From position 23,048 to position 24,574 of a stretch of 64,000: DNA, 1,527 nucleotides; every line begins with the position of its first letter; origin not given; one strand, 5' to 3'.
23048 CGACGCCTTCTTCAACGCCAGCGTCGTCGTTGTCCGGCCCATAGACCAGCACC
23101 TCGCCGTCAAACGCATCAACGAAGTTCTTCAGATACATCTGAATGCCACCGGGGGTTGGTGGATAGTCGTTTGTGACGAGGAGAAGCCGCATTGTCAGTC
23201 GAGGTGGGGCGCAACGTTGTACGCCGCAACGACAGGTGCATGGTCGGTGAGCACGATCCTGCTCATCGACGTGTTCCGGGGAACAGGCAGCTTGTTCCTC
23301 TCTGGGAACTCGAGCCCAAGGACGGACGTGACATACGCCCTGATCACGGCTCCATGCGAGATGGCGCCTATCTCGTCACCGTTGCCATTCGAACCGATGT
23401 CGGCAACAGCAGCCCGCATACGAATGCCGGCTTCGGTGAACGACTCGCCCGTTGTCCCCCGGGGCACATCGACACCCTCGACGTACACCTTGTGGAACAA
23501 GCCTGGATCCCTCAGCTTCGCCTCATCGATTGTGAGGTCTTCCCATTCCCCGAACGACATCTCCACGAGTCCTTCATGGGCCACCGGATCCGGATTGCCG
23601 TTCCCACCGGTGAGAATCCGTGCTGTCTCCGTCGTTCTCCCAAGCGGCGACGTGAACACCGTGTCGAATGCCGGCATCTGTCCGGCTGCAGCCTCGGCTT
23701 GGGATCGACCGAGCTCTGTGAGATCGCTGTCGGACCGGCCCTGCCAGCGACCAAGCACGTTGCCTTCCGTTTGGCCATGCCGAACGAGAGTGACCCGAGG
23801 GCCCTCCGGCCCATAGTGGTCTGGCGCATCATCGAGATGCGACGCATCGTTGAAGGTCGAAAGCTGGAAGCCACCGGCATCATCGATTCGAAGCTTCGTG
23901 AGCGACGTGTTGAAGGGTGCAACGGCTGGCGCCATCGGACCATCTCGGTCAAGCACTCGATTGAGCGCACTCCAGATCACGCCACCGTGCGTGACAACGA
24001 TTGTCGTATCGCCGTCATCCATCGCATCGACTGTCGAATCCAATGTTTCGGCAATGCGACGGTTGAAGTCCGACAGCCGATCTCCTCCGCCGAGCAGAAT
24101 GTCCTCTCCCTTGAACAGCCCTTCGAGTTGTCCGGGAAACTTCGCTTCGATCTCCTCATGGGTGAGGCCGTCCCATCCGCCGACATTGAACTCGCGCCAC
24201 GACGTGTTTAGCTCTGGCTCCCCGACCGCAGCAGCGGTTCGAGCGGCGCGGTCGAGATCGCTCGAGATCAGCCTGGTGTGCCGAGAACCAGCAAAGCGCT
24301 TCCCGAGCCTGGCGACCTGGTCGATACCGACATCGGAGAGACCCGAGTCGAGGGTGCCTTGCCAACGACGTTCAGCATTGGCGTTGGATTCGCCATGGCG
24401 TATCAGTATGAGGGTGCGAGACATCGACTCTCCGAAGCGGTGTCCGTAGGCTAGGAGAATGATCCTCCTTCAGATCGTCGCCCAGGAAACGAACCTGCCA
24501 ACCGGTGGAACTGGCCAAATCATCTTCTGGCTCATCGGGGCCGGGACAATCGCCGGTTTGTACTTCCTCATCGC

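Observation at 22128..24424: Tandem-duplicated histidine phosphatase translationally coupled to a GT4 glycosyltransferase, upstream of topA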

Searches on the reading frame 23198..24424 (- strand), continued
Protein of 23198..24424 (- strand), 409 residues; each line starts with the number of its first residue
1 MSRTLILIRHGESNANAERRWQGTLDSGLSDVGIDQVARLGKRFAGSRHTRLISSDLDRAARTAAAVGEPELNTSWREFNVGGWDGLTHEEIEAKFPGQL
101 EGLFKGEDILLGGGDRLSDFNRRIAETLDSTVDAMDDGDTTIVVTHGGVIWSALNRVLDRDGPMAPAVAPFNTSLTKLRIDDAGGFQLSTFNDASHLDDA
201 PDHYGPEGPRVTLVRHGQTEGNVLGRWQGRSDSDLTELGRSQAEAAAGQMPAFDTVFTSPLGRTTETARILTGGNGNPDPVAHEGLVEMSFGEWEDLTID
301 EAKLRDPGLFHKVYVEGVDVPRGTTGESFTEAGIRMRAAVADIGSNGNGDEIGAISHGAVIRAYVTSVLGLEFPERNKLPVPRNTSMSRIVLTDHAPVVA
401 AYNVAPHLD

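Call 48: find_encoding_contigs(protein=P0464, flank=8000, max_places=1)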
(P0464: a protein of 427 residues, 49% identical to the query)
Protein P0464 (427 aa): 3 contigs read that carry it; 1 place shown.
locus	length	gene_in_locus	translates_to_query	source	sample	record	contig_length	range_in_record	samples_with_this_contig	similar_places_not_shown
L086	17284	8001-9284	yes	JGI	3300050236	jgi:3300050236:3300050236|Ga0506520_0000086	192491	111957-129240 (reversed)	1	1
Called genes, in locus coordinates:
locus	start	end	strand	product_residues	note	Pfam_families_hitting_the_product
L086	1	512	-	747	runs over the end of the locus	PF00270:DEAD, PF00271:Helicase_C, PF22982:WHD_HRQ1, PF09369:MZB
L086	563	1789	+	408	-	PF01699:Na_Ca_ex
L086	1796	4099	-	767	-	PF13520:AA_permease_2, PF02705:K_trans (faint)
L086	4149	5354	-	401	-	PF03816:LytR_cpsA_psr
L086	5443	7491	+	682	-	PF03030:H_PPase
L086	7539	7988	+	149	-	PF00583:Acetyltransf_1, PF13673:Acetyltransf_10 (weak), PF13508:Acetyltransf_7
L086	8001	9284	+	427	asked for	PF00300:His_Phos_1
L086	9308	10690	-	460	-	PF00069:Pkinase, PF01636:APH (faint), PF07714:PK_Tyr_Ser-Thr, PF03109:ABC1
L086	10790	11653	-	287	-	PF00069:Pkinase, PF07714:PK_Tyr_Ser-Thr, PF01636:APH (weak), PF03109:ABC1 (weak)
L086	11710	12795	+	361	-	PF13439:Glyco_transf_4 (weak), PF20706:GT4-conflict (weak), PF00534:Glycos_transf_1, PF13692:Glyco_trans_1_4, PF13524:Glyco_trans_1_2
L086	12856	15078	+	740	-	PF01751:Toprim, PF01131:Topoisom_bac, PF01396:Zn_ribbon_Top1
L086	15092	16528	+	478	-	PF05977:MFS_3, PF07690:MFS_1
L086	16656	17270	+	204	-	PF13401:AAA_22 (weak), PF13521:AAA_28 (weak), PF02223:Thymidylate_kin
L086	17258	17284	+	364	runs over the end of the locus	PF13177:DNA_pol3_delta2, PF00004:AAA (faint)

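Call 49: fold_search(model_id=the predicted structure, library=pdb)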
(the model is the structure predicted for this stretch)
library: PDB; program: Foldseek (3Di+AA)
matches with E <= 10: 667; with E <= 0.001: 322
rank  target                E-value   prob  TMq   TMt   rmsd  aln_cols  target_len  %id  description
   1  1h2e                  1.9e-15  1.00  0.45  0.86   2.4       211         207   31  BACILLUS STEAROTHERMOPHILUS PHOE (previously known as yhfr) in complex with phosphate (released 2002-08-12)
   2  4qih_B                2.7e-15  1.00  0.43  0.85   2.2       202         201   28  The structure of mycobacterial glucosyl-3-phosphoglycerate phosphatase Rv2419c complexes with VO3 (released 2014-06-11)
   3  4ij6_B                3.8e-15  1.00  0.45  0.86   2.3       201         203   25  Crystal Structure of a Novel-type Phosphoserine Phosphatase Mutant (H9A) from <i>Hydrogenobacter thermophilus</i> TK-6 (released 2013-03-20)
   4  4pza_B                5.5e-15  1.00  0.43  0.78   3.1       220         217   27  The complex structure of mycobacterial glucosyl-3-phosphoglycerate phosphatase Rv2419c with inorganic phosphate (released 2014-06-11)
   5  1ebb                  6.2e-15  1.00  0.45  0.89   2.2       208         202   29  Bacillus stearothermophilus YhfR (released 2002-02-11)
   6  4ij6_A                6.2e-15  1.00  0.45  0.84   2.4       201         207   25  Crystal Structure of a Novel-type Phosphoserine Phosphatase Mutant (H9A) from <i>Hydrogenobacter thermophilus</i> TK-6 (released 2013-03-20)
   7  4ij5_A                1.0e-14  1.00  0.45  0.83   2.3       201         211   26  Crystal Structure of a Novel-type Phosphoserine Phosphatase from <i>Hydrogenobacter thermophilus</i> TK-6 (released 2013-03-20)
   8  6e4b_C                1.6e-14  1.00  0.43  0.82   2.8       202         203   22  The crystal structure of a putative alpha-ribazole-5'-P phosphatase from Escherichia coli str. K-12 substr. MG1655 (released 2018-09-12)
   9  6s2q_D                1.9e-14  1.00  0.44  0.83   2.4       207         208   28  Mycobacterial hydrolase 1 (released 2020-07-22)
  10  9mmh_A                2.3e-14  1.00  0.44  0.83   2.8       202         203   26  HFP (histidine family phosphatase) that catalyzes essential dephosphorylation for riboflavin biosynthesis (released 2025-04-09)
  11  4pz9_A                3.3e-14  1.00  0.43  0.80   2.6       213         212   27  The native structure of mycobacterial glucosyl-3-phosphoglycerate phosphatase Rv2419c (released 2014-06-11)
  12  5zr2_A                3.5e-14  1.00  0.44  0.88   2.2       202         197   30  Crystal Structure of Phosphoserine Phosphatase Mutant (H9A) from Entamoeba histolytica in complex with Phosphoserine (released 2019-04-24)
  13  6s2r_A                3.5e-14  1.00  0.43  0.72   2.7       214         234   28  Mycobacterial hydrolase 2 (released 2020-07-15)
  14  5zkk_A                4.2e-14  1.00  0.44  0.88   2.2       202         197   30  Crystal structure of Phosphoserine phosphatase from Entamoeba histolytica (released 2019-04-03)
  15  4pz9_B                5.9e-14  1.00  0.42  0.80   2.7       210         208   27  The native structure of mycobacterial glucosyl-3-phosphoglycerate phosphatase Rv2419c (released 2014-06-11)
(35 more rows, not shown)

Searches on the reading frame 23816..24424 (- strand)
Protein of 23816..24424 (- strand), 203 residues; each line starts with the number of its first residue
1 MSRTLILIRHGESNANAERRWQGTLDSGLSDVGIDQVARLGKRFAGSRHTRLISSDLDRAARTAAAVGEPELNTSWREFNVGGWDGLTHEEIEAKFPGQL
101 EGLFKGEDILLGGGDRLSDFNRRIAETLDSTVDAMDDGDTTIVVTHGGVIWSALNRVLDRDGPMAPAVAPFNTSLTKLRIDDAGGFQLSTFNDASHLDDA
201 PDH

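Call 63: search_protein_families(library=ncbifam, proteins=[window:23816-24424:-], max_evalue=0.00001)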
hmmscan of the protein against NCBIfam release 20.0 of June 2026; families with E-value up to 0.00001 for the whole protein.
seq(203 aa): 14 families
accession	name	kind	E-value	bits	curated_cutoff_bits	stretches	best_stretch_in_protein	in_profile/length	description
TIGR03162.1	ribazole_cobC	equivalog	1.6e-28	99.4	162.9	1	5-161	1-159/176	alpha-ribazole phosphatase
NF005567.0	PRK07238.1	equivalog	2.1e-24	86.6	326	1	4-197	179-377/378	bifunctional RNase H/acid phosphatase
NF045917.1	PhserinePhPspA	equivalog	1.9e-19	70.2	350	1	5-160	4-164/211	phosphoserine phosphatase PspA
NF002901.0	PRK03482.1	equivalog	1.3e-15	57.6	261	1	5-198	4-206/215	2,3-diphosphoglycerate-dependent phosphoglycerate mutase GpmB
NF011580.0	PRK15004.1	equivalog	8.4e-13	48.8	250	1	5-158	3-161/203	adenosylcobalamin/alpha-ribazole phosphatase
TIGR03848.1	MSMEG_4193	subfamily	5e-12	45.7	203.85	1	4-156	1-162/204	MSMEG_4193 family putative phosphomutase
NF009994.0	PRK13463.1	equivalog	1.3e-11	44.7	277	1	2-147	2-152/203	phosphoserine phosphatase 1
NF002339.0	PRK01295.1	equivalog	8.5e-10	38.4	316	1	1-159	1-170/206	2,3-bisphosphoglycerate-dependent phosphoglycerate mutase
NF038349.1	dPGM_arch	equivalog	3.9e-09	36.7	225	1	6-179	2-170/194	2,3-diphosphoglycerate-dependent phosphoglycerate mutase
NF010713.0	PRK14115.1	equivalog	6.6e-08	32.1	305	1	4-109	3-102/248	2,3-diphosphoglycerate-dependent phosphoglycerate mutase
TIGR01258.1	pgm_1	subfamily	7.9e-07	28.7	81.7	1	4-76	2-75/245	2,3-bisphosphoglycerate-dependent phosphoglycerate mutase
NF009993.0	PRK13462.1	equivalog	1.7e-06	27.8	226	1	3-157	6-158/203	acid phosphatase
NF010718.0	PRK14120.1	equivalog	2.2e-06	27.2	366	0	2-66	4-70/249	phosphoglyceromutase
NF002217.0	PRK01112.1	equivalog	7.7e-06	25.4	320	0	4-64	3-63/228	2,3-bisphosphoglycerate-dependent phosphoglycerate mutase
